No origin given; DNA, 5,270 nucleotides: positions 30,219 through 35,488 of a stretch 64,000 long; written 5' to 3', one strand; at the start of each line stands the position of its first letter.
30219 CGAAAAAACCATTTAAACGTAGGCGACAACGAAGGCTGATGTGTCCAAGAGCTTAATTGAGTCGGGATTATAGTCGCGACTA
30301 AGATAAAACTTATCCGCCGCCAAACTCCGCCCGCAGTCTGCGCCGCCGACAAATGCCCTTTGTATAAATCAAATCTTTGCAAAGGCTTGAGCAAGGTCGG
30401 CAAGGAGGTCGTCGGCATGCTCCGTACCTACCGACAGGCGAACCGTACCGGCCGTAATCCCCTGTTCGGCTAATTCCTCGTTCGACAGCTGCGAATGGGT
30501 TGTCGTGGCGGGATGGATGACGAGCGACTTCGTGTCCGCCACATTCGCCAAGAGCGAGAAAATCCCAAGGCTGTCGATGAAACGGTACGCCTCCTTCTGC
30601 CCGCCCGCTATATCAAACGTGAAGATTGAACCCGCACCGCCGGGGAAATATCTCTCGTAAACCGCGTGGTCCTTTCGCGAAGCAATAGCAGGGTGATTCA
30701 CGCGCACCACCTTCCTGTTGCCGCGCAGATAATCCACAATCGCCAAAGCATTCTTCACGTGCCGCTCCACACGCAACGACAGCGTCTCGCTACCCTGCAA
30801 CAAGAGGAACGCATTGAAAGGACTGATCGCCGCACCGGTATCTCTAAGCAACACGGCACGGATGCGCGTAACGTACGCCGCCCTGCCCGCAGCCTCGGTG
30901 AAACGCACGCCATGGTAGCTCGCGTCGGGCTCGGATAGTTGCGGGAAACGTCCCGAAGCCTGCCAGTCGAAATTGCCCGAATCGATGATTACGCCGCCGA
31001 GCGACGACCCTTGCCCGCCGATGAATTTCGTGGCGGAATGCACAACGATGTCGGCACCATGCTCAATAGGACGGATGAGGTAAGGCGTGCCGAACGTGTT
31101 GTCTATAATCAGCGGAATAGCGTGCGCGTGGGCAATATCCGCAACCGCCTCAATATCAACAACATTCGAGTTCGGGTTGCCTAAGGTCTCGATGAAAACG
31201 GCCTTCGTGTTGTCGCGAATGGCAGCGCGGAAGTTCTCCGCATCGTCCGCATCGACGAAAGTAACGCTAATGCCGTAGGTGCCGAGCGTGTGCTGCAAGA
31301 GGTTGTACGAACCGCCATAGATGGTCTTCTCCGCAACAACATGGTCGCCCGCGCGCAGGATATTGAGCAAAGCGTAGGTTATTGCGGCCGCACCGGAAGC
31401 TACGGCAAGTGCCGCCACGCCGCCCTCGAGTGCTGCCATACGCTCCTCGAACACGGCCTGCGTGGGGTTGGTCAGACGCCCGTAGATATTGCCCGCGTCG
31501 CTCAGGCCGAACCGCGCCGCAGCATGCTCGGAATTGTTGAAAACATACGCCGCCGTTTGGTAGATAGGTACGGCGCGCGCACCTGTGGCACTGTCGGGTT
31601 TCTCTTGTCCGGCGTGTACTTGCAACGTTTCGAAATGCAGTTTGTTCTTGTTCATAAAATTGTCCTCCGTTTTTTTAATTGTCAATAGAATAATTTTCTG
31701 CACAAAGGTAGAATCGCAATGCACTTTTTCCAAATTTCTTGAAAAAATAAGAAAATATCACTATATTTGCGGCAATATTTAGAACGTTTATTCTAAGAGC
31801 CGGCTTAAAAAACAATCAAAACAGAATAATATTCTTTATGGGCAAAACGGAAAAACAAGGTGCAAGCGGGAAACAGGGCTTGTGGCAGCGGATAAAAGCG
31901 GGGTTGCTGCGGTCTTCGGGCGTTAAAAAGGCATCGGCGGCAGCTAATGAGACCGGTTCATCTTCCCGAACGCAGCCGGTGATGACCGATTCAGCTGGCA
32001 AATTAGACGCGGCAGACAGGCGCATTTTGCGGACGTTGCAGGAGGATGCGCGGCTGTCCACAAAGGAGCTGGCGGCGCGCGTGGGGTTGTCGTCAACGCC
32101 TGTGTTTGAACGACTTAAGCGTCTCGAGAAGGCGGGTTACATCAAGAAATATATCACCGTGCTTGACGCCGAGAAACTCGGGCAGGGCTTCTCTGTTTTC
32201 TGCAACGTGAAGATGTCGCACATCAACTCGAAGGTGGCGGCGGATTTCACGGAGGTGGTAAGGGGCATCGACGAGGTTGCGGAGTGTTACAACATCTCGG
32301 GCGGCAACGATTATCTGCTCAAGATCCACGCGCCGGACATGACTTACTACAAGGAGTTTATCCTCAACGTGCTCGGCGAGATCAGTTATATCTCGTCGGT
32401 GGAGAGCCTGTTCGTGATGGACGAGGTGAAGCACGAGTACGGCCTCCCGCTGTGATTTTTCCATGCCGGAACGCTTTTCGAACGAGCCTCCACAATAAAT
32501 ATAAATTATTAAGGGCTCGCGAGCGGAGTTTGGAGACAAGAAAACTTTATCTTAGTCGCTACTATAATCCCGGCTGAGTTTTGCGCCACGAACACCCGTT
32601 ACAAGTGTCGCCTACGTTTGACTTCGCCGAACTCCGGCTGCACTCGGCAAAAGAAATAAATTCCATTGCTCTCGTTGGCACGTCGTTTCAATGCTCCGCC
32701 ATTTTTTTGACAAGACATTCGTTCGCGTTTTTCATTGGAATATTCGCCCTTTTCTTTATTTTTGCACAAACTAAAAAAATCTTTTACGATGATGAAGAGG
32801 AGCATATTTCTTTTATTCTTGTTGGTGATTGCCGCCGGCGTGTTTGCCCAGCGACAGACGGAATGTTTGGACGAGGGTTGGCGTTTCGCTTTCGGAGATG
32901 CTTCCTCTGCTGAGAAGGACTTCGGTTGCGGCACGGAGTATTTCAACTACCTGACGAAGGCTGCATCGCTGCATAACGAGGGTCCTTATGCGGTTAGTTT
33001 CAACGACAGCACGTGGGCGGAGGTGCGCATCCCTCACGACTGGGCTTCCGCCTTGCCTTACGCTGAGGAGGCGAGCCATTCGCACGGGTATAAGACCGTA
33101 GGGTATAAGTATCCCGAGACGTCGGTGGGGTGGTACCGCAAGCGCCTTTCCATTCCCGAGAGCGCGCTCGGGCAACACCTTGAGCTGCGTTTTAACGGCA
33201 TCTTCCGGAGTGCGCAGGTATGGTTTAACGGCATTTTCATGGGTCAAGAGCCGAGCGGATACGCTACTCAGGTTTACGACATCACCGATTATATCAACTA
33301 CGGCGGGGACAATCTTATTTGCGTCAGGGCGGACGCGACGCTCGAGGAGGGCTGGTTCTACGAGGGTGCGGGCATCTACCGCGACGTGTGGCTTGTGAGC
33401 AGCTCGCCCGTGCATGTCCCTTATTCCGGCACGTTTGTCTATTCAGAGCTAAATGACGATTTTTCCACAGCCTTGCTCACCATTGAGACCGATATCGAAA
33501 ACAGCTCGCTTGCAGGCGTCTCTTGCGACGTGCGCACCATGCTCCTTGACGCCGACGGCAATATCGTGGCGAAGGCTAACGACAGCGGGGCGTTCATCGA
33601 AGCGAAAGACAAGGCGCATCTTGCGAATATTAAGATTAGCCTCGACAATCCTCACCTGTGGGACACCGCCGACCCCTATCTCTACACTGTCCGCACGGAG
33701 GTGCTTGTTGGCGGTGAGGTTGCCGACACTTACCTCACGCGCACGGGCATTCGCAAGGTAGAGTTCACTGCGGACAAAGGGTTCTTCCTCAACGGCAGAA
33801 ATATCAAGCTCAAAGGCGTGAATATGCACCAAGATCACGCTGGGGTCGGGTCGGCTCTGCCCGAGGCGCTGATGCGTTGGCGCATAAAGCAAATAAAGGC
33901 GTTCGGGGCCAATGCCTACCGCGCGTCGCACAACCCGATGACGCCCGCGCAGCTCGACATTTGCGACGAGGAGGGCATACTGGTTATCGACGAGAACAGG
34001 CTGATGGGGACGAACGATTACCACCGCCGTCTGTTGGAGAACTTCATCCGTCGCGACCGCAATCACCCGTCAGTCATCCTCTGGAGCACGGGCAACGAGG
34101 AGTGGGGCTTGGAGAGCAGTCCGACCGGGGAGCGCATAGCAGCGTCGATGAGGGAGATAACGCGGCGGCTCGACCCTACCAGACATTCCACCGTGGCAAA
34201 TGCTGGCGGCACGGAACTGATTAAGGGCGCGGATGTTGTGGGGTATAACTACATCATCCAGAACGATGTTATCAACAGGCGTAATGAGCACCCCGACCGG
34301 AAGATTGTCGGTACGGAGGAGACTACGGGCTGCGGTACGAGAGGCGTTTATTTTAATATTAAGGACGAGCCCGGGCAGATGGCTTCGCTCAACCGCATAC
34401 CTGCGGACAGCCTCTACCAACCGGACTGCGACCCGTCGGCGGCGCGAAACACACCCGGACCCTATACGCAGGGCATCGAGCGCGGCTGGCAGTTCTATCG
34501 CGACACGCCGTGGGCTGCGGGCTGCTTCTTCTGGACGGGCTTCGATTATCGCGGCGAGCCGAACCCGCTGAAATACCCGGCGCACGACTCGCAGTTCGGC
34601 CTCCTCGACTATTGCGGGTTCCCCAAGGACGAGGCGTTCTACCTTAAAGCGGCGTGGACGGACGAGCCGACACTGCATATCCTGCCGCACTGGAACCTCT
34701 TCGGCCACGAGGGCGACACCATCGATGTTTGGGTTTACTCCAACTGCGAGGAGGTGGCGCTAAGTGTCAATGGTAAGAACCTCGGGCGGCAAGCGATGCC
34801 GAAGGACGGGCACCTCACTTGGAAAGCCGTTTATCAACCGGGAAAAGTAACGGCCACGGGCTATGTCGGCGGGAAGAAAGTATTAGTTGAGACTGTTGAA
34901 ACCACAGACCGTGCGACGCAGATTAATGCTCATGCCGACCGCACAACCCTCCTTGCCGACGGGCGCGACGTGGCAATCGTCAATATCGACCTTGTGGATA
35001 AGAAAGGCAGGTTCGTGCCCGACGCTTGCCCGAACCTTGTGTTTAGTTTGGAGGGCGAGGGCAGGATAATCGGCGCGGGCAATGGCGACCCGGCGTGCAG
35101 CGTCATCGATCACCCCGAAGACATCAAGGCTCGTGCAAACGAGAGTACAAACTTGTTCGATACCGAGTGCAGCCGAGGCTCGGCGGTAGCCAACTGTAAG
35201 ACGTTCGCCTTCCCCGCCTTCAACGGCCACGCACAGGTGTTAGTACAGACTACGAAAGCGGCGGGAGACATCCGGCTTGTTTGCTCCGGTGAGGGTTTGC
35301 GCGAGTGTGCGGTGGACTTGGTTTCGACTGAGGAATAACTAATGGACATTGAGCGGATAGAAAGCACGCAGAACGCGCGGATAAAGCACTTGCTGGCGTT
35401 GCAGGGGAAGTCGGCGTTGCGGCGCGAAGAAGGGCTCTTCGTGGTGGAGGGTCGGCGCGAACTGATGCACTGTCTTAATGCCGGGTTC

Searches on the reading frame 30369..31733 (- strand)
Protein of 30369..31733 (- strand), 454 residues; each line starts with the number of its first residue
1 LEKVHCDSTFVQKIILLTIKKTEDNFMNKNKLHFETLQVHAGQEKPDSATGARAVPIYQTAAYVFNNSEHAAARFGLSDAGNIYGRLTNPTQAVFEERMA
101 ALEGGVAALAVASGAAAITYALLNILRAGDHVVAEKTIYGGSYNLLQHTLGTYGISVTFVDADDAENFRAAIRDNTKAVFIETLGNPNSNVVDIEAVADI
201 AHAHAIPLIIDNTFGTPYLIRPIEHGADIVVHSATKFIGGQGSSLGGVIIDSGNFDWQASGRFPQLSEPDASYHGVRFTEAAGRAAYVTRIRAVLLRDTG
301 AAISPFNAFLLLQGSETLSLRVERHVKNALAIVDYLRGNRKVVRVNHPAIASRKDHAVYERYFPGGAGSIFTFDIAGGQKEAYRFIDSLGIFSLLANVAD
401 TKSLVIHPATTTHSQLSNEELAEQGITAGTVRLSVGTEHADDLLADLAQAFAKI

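Call 40: search_protein_families(library=pfam, max_evalue=0.001, proteins=[window:30369-31733:-])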
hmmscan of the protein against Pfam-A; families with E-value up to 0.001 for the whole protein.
window:30369-31733:- (454 aa): 6 families
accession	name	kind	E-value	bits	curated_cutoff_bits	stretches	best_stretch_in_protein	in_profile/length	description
PF01053.26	Cys_Met_Meta_PP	-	4.2e-132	440.7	27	1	35-451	1-380/381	Cys/Met metabolism PLP-dependent enzyme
PF01041.23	DegT_DnrJ_EryC1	-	1.5e-09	38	19.8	1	90-212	24-146/360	DegT/DnrJ/EryC1/StrS aminotransferase family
PF00155.27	Aminotran_1_2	-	3.9e-08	33.3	19.7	1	78-252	30-235/361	Aminotransferase class I and II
PF06838.17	Met_gamma_lyase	-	1.4e-05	24.3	24.2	1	92-260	61-247/405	Methionine gamma-lyase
PF00266.25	Aminotran_5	-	1.8e-05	24.3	21.5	1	115-242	71-207/371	Aminotransferase class-V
PF02347.22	GDC-P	-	0.00018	20.9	26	1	115-237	138-259/429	Glycine cleavage system P-protein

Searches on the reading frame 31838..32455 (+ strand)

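Call 40: search_protein_families(library=pfam, max_evalue=0.001, proteins=[window:31838-32455:+])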
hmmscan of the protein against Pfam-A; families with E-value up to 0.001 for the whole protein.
window:31838-32455:+ (205 aa): 13 families
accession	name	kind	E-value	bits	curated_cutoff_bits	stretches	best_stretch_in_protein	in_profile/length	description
PF13412.12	HTH_24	-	2.1e-19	69.3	21.9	1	56-103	1-48/48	Winged helix-turn-helix DNA-binding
PF01037.27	AsnC_trans_reg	-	3.6e-17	62.5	25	1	133-195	10-72/73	Lrp/AsnC ligand binding domain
PF13404.12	HTH_AsnC-type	-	5.1e-16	58.6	27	1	56-97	1-42/42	AsnC-type helix-turn-helix domain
PF01047.28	MarR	-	1.8e-07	31.4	24.6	1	62-105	7-50/59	MarR family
PF13545.12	HTH_Crp_2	-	5e-06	26.8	27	1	70-114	20-67/70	Crp-like helix-turn-helix domain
PF09339.16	HTH_IclR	-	3e-05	24.1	22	1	62-103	7-49/52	IclR helix-turn-helix domain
PF12802.13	MarR_2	-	3.8e-05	24.2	27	1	59-104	6-52/61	MarR family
PF13463.12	HTH_27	-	8.3e-05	23.2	22.2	1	58-104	3-50/68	Winged helix DNA-binding domain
PF12840.13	HTH_20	-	0.00014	22.2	27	1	61-100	7-46/51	Helix-turn-helix domain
PF25212.1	HVO_A0114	-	0.00014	22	27.6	1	56-104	20-68/84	HVO_A0114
PF22451.2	NirdL-like_HTH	-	0.00015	21.8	27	1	60-102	1-46/47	Siroheme decarboxylase NirDL-like HTH domain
PF01022.26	HTH_5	-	0.00019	21.7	22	1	61-104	5-47/47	Bacterial regulatory protein, arsR family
PF01726.22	LexA_DNA_bind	-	0.0009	19.4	23.7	0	74-103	27-57/65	LexA DNA binding domain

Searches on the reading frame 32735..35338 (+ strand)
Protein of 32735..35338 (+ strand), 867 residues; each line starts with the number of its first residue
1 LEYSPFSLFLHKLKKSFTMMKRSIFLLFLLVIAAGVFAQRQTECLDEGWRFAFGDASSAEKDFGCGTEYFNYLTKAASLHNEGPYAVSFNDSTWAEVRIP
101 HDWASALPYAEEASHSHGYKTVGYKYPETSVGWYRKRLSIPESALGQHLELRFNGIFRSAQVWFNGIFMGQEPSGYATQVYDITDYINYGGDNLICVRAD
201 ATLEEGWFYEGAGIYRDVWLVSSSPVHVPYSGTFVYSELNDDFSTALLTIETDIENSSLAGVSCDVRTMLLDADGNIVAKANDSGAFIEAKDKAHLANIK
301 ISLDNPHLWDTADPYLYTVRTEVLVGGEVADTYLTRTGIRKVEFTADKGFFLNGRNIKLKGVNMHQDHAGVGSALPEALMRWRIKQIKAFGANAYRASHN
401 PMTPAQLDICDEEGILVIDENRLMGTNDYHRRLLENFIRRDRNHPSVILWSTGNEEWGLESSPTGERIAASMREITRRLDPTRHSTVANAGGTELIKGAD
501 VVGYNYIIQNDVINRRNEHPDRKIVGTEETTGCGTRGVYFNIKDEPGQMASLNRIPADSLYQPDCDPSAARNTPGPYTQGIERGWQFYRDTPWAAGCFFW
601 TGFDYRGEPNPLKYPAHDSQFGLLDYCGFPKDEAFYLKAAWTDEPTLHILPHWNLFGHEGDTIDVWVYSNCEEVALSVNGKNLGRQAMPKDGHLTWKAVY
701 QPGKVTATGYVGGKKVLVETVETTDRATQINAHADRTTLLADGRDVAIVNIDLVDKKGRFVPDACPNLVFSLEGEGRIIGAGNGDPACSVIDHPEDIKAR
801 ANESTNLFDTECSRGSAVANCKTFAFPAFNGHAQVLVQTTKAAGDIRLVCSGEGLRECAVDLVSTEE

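Call 40: search_protein_families(library=pfam, max_evalue=0.001, proteins=[window:32735-35338:+])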
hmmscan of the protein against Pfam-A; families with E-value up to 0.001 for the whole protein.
window:32735-35338:+ (867 aa): 7 families
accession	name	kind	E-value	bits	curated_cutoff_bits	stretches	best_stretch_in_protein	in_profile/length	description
PF02836.23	Glyco_hydro_2_C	-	6.5e-32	111.3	21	1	347-492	5-165/302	Glycosyl hydrolases family 2, TIM barrel domain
PF18565.7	Glyco_hydro2_C5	-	7.7e-24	84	32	2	730-790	1-61/103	Glycoside hydrolase family 2 C-terminal domain 5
PF16355.11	DUF4982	-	1.1e-20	73.7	23.9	1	660-716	1-60/61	Domain of unknown function (DUF4982)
PF00703.27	Glyco_hydro_2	-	1.1e-18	68.4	23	1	232-340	5-109/109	Glycosyl hydrolases family 2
PF02837.24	Glyco_hydro_2_N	-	1.7e-17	64.3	28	1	45-222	4-167/169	Glycosyl hydrolases family 2, sugar binding domain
PF22666.2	Glyco_hydro_2_N2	-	1.8e-07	31.8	27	1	92-206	9-124/167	Glycosyl hydrolase 2 galactose-binding domain-like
PF13364.12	BetaGal_ABD2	-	0.00036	21.7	23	0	122-202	28-109/112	Beta-galactosidase second all-beta domain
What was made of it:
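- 32735..37823 (+): Upstream context: GH2 (32735-35338), a SpoU/TrmH methyltransferase (35342-36145) and GH5 (36360-37823). Pfam in call 40.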
